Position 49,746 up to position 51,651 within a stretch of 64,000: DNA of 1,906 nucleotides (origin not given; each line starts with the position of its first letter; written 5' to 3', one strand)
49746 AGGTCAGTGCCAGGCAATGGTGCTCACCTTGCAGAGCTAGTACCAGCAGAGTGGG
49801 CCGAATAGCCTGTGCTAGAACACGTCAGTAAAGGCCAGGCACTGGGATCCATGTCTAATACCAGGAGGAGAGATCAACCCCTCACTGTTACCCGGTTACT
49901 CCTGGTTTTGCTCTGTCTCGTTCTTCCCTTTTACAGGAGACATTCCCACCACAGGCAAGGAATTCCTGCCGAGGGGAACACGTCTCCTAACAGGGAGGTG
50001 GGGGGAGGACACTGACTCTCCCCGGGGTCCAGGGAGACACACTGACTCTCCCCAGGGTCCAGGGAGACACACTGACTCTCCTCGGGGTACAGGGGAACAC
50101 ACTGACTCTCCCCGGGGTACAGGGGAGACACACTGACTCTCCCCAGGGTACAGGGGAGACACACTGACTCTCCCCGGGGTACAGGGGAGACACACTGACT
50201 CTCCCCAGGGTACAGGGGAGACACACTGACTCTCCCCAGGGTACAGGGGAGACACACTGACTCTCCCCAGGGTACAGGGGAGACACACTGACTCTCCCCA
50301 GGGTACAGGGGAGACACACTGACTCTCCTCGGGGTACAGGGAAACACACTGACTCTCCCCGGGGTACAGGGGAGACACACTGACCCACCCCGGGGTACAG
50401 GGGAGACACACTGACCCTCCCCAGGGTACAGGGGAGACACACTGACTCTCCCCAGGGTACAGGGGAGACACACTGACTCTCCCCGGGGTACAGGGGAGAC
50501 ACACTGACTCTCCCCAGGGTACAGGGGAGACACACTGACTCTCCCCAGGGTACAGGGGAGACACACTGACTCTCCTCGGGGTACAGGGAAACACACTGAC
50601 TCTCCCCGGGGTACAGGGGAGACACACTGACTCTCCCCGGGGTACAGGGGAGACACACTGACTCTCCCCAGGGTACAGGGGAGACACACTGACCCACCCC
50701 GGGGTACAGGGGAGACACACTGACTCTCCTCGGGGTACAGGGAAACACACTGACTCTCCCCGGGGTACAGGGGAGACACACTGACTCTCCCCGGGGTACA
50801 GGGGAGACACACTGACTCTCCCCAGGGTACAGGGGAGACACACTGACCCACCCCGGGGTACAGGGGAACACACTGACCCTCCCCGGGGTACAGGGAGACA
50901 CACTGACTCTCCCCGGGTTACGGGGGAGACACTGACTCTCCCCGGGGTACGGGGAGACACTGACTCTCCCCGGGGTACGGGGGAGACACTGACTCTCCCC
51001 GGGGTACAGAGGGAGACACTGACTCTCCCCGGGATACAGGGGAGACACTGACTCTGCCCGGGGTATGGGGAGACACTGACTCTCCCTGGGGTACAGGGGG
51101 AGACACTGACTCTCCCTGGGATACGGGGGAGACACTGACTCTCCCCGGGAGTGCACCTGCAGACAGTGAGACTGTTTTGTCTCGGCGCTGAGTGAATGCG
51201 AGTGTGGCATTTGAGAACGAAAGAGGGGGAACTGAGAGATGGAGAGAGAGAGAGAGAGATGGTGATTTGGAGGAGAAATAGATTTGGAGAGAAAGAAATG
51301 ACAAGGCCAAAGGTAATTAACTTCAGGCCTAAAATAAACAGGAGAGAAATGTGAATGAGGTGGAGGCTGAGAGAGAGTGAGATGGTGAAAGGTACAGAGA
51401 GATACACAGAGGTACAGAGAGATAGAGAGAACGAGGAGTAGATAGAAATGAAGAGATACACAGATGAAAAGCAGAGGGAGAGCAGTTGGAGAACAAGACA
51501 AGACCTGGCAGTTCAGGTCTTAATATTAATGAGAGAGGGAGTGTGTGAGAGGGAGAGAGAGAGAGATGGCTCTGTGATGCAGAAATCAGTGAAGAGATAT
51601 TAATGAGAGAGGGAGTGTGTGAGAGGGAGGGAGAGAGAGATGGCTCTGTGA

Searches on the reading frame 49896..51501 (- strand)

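Call 34: search_protein_families(library=pfam, proteins=[window:49896-51461:-, window:49987-51501:-], max_evalue=0.01)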
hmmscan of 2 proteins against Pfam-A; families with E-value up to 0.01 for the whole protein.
window:49896-51461:- (521 aa): 1 family
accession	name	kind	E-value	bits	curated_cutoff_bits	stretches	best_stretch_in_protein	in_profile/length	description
PF17794.6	Vault_2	-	9.3e-06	26.5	23.6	0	219-225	48-54/60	Major Vault Protein repeat domain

window:49987-51501:- (504 aa): 0 families
